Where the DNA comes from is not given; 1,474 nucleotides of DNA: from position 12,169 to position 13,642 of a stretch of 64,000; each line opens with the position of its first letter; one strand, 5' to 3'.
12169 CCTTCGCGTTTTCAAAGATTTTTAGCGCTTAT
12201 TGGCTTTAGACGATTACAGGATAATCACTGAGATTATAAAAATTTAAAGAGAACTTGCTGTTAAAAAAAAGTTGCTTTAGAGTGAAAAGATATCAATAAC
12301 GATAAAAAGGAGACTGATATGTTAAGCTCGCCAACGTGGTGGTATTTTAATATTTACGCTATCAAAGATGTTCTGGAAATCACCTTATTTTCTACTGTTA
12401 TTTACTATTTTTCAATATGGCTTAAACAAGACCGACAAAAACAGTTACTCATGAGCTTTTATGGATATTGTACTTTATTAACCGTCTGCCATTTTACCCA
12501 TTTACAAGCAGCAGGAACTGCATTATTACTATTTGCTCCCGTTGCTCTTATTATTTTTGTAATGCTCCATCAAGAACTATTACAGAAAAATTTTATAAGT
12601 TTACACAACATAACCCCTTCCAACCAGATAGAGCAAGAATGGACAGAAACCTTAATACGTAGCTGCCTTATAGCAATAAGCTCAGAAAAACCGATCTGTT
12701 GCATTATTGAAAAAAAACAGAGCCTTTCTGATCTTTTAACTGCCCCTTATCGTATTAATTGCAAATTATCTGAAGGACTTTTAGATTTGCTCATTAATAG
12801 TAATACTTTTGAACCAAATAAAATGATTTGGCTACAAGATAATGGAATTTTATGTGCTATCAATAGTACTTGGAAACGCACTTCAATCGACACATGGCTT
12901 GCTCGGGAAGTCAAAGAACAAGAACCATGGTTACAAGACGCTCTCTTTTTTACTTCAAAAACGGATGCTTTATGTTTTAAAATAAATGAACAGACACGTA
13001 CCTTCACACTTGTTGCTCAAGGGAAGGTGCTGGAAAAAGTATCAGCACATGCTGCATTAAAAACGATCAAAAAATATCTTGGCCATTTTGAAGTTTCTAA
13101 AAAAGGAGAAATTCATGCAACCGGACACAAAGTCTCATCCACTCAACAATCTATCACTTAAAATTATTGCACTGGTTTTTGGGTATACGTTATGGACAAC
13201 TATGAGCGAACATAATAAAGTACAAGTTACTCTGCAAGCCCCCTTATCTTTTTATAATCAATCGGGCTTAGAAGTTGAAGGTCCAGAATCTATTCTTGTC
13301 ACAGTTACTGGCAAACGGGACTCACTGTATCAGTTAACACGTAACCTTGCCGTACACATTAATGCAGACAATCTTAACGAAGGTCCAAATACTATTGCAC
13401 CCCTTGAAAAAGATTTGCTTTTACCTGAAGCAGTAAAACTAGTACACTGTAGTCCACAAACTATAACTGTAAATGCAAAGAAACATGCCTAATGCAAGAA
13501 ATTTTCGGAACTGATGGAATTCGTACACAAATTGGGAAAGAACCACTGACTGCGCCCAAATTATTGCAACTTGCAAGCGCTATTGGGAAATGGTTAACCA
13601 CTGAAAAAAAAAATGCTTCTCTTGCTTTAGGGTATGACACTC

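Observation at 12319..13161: CdaA homolog lacking recognisable DGA and RHR catalytic motifs, retained in cdaA-cdaR-glmM synteny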

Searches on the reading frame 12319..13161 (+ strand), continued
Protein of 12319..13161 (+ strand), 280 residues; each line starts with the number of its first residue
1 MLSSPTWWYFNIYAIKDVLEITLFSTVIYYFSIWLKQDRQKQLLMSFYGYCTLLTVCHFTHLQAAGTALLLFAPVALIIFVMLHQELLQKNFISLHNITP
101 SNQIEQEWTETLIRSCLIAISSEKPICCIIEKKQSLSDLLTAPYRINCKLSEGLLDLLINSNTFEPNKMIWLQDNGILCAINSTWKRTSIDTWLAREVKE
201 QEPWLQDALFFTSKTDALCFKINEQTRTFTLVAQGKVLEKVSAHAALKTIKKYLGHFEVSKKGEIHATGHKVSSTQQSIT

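Call 32: list_cluster_members(proteins=[P0001, P0005, P0015, P0024, P0034, P0043, P0050])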
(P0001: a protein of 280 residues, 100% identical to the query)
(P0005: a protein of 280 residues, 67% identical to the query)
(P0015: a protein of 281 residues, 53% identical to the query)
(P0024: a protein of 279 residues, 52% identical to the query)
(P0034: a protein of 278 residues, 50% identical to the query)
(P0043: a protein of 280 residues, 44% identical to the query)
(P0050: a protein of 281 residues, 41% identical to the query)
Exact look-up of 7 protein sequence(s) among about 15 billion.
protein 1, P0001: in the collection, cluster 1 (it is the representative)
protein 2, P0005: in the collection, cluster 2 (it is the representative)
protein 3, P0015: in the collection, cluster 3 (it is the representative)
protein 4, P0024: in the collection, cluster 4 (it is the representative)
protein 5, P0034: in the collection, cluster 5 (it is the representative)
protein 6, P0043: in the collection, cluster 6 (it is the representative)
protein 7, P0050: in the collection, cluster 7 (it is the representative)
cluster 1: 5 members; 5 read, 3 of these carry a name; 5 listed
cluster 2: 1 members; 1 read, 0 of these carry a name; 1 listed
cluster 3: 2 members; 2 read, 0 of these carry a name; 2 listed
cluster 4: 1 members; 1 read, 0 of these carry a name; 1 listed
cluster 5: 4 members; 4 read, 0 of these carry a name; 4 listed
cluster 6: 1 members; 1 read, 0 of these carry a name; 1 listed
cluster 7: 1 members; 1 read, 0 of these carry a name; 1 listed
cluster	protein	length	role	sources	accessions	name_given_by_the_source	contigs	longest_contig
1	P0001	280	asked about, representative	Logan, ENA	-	-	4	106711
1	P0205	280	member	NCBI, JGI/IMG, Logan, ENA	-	hypothetical protein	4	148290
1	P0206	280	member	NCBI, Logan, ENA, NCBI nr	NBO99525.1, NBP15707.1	MAG: hypothetical protein EBU90_05260 [Proteobacteria bacterium] | hypothetical protein [Pseudomonadota bacterium]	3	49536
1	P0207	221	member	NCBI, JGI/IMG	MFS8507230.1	MAG: hypothetical protein LVQ75_03915 [Candidatus Babeliales bacterium] | DNA integrity scanning protein DisA with diadenylate cyclase activity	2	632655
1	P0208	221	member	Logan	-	-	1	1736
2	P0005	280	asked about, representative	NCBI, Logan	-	-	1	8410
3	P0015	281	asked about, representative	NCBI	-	-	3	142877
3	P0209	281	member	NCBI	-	-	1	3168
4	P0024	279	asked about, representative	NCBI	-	-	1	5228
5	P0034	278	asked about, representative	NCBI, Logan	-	-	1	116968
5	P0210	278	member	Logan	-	-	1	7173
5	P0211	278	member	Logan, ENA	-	-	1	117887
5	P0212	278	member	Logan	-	-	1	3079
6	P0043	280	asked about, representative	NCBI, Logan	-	-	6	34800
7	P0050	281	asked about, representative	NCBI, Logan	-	-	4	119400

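Call 41: find_encoding_contigs(protein=P0002, flank=4000, max_places=1)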
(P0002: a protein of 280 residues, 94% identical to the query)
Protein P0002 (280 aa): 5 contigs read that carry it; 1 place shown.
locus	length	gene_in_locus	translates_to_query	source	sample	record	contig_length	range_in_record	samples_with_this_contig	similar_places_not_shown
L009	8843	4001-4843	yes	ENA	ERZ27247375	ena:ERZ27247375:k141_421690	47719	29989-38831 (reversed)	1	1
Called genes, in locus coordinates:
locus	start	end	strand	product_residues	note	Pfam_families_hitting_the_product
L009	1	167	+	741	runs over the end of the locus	PF00580:UvrD-helicase, PF13245:AAA_19, PF13604:AAA_30 (faint), PF01443:Viral_helicase1 (faint), PF13361:UvrD_C, PF13538:UvrD_C_2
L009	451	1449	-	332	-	PF00579:tRNA-synt_1b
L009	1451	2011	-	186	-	-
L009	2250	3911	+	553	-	PF25174:Beta-prop_THOC3 (faint), PF00930:DPPIV_N (faint), PF24807:WD40_CDC20-Fz (weak)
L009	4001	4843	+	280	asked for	-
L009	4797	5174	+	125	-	-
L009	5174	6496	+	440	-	PF02878:PGM_PMM_I, PF02879:PGM_PMM_II, PF02880:PGM_PMM_III, PF00408:PGM_PMM_IV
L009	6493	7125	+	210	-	PF04367:DUF502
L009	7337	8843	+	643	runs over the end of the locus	PF04851:ResIII, PF00270:DEAD, PF00271:Helicase_C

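Call 42: find_encoding_contigs(protein=P0003, flank=4000, max_places=1)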
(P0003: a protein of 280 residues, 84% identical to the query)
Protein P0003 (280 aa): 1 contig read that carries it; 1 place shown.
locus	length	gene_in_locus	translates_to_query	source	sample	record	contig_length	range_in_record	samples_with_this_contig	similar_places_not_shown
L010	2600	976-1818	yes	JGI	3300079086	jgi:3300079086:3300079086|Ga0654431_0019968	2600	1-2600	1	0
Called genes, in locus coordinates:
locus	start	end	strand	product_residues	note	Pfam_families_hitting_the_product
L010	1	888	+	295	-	PF23381:Beta-prop_IFT122_1st (faint)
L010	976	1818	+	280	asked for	-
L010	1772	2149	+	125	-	-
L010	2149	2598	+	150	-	?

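Call 55: find_homologous_proteins(query=A2, max_evalue=0.001)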
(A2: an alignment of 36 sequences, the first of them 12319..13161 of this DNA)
Query A2 (36 sequences) (280 aa, profile of the alignment): 69 proteins with E <= 0.001 among 6964 candidates.
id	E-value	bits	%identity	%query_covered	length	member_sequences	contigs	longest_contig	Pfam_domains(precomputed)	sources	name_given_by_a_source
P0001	4.9e-100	352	100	100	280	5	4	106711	-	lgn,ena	-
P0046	2.5e-99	350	43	97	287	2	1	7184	-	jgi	-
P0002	5.6e-98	345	94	100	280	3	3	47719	-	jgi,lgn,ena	-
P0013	1.7e-97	344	56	100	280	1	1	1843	-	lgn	-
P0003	1.2e-96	341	84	100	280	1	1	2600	-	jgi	jgi:hypothetical protein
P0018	2.0e-96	340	56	93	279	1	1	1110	-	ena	-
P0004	2.7e-95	337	70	100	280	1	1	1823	-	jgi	jgi:hypothetical protein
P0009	4.7e-95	336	59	100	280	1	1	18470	-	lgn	-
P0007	5.7e-95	336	63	100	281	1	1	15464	-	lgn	-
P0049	1.3e-94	334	44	91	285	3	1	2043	-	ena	-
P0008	3.8e-94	333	62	100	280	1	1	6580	-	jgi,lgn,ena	-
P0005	4.3e-94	333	67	100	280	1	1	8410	-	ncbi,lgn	-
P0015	8.4e-94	332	53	100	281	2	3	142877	-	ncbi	-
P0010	1.3e-93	331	60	99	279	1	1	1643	-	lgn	-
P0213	1.3e-93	331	41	88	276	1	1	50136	-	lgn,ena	-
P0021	1.0e-88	315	53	100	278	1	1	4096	PF19293.5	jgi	jgi:hypothetical protein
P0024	1.8e-88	314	52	98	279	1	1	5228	-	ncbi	-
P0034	3.0e-86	307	50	100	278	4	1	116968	-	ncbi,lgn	-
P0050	1.5e-82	295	41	93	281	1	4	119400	-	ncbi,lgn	-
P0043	2.5e-81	291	44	99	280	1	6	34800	-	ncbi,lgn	-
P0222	3.5e-7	48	43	8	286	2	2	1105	PF02457.22,PF19293.5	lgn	-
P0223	4.8e-5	41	19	17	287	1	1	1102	PF02457.22,PF19293.5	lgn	-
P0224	1.2e-4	39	43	8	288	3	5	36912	PF02457.22,PF19293.5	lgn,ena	-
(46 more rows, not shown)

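Call 57: find_encoding_contigs(protein=P0224, flank=8000, max_places=2)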
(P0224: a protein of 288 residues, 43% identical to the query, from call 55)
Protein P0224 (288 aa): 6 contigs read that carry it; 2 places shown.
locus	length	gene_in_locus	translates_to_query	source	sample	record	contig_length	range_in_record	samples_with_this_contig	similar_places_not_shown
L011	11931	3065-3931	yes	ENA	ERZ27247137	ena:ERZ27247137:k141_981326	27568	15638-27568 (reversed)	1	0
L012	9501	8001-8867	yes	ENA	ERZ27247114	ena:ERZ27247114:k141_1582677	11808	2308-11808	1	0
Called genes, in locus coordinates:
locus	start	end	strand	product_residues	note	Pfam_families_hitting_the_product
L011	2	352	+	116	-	?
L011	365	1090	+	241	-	PF01128:IspD, PF02348:CTP_transf_3 (weak), PF12804:NTP_transf_3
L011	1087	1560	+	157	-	PF02542:YgbB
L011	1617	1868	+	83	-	PF11823:Se_S_carrier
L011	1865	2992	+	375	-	PF00155:Aminotran_1_2, PF00266:Aminotran_5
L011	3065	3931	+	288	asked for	PF19293:CdaA_N, PF02457:DAC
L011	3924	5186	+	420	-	PF07949:YbbR (faint)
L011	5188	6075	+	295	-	PF18937:DUF5685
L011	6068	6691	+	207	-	PF00226:DnaJ, PF13428:TPR_14 (faint)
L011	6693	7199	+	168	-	-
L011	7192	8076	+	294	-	PF03755:YicC-like_N, PF08340:YicC-like_C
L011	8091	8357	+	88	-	PF04025:RemA-like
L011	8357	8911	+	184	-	PF00625:Guanylate_kin, PF13671:AAA_33 (faint)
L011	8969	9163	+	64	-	PF01192:RNA_pol_Rpb6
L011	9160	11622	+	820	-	PF17764:PriA_3primeBD, PF04851:ResIII, PF00270:DEAD, PF18319:Zn_ribbon_PriA, PF00271:Helicase_C, PF18074:PriA_C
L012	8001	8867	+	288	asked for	PF19293:CdaA_N, PF02457:DAC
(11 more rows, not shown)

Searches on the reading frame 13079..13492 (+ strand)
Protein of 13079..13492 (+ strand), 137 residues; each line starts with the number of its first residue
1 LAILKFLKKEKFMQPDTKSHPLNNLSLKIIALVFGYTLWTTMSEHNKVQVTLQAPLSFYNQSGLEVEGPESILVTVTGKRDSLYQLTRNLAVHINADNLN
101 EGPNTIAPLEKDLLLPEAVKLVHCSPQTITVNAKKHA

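Call 3: search_protein_families(library=pfam, proteins=[window:13079-13492:+], max_evalue=1)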
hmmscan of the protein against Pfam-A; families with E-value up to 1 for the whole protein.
window:13079-13492:+ (137 aa): 3 families
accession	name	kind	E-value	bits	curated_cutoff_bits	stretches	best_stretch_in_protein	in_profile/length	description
PF07949.17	YbbR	-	0.00015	22.5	22.3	1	62-132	14-80/81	YbbR-like protein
PF24005.1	DUF7320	-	0.13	12.7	27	1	64-98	38-73/78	Domain of unknown function (DUF7320)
PF12046.13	CCB1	-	0.15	11.9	25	1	24-91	110-166/168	Cofactor assembly of complex C subunit B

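Call 4: search_protein_families(library=ncbifam, proteins=[window:13079-13492:+], max_evalue=1)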
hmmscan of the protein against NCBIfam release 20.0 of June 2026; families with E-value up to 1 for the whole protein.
window:13079-13492:+ (137 aa): 0 families

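Call 60: search_protein_families(library=pfam, alignment_id=A3, max_evalue=0.01)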
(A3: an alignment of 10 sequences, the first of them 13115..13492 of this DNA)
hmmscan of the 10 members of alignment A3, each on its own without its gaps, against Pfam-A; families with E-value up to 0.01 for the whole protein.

A. member 1, window:13115-13492:+ (125 aa): 1 family
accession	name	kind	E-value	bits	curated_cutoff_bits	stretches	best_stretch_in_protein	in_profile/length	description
PF07949.17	YbbR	-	0.00011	22.9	22.3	1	50-120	14-80/81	YbbR-like protein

B. families by the number of members that match (of 10 scanned): 2 families
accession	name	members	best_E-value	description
PF07949.17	YbbR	1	0.00011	YbbR-like protein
PF22229.1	CofB_C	1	0.0035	CofB C-terminal domain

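Call 61: search_solved_structures(query=A3, max_evalue=1, show_alignments=1)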
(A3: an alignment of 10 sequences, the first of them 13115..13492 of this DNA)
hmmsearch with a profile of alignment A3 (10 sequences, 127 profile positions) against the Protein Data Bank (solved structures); distinct sequences matched with E-value up to 1: 2.
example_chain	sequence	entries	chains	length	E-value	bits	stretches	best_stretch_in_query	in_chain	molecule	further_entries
5hqh_A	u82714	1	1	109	2.5e-05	27.2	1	36-125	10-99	Lmo2119 protein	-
7ogp_E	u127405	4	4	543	0.42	13.5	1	20-91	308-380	PHIKZ123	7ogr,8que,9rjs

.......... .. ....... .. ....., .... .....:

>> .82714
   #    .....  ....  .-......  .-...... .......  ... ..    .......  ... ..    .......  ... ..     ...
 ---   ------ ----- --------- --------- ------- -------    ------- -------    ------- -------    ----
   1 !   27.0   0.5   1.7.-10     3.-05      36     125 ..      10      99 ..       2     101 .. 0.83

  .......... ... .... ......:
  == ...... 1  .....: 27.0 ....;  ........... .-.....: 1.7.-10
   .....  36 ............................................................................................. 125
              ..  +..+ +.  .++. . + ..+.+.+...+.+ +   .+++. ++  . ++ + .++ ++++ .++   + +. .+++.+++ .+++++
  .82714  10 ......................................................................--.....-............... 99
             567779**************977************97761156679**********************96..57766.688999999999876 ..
